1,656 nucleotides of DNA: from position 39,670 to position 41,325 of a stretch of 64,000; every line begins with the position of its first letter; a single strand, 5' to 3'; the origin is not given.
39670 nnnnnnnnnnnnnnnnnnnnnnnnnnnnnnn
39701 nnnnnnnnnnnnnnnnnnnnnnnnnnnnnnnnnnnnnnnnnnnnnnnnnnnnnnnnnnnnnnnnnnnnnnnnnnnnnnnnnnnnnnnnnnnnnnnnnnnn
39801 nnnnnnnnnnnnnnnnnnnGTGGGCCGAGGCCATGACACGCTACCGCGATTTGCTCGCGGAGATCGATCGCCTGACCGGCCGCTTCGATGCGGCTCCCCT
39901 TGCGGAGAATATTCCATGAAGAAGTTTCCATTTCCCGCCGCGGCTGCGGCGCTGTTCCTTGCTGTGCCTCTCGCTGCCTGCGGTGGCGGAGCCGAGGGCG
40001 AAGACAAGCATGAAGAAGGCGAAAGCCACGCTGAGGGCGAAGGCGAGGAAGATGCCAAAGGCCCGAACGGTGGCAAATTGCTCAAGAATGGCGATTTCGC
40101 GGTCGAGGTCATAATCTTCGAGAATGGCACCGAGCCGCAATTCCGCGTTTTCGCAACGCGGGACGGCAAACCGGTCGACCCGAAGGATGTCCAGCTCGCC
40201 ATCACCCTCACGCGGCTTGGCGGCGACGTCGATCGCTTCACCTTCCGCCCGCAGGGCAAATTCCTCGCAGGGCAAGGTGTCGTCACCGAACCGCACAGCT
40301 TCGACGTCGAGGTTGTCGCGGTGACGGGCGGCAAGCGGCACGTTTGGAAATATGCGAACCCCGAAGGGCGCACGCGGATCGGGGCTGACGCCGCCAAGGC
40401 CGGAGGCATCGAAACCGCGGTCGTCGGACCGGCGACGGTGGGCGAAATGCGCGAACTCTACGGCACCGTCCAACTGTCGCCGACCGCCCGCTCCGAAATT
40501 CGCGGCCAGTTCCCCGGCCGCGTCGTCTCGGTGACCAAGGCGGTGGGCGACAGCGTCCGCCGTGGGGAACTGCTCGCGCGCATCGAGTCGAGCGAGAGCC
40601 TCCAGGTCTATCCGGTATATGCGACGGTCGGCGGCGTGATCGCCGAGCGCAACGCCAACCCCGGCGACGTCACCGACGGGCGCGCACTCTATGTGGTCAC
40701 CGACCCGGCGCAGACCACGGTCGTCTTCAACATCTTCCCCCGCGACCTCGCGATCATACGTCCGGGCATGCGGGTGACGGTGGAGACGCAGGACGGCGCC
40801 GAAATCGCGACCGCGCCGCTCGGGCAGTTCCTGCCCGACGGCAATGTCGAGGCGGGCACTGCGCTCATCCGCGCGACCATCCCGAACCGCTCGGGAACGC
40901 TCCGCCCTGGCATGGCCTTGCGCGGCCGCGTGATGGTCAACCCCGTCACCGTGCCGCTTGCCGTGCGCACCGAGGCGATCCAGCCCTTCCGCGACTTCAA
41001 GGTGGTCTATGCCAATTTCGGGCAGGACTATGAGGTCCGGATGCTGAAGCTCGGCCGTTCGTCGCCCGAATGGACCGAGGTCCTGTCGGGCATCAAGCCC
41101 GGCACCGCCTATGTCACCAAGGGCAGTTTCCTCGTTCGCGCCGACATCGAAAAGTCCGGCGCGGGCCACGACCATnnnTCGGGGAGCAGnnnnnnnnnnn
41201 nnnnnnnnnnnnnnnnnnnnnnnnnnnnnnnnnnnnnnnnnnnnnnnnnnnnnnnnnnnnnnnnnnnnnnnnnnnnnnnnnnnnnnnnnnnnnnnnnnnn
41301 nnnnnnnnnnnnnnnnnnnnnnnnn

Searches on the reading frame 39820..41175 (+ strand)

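Call 104: search_protein_families(library=pfam, proteins=[window:39820-41175:+], max_evalue=0.00001)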
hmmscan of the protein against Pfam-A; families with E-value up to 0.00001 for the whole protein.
window:39820-41175:+ (452 aa): 2 families
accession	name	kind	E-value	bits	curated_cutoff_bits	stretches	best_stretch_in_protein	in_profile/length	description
PF16576.10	HlyD_D23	-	1.1e-16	61.2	30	1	262-365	107-212/214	Barrel-sandwich domain of CusB or HlyD membrane-fusion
PF13437.12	HlyD_3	-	8.2e-13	49.5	22.2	1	266-364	2-106/106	HlyD family secretion protein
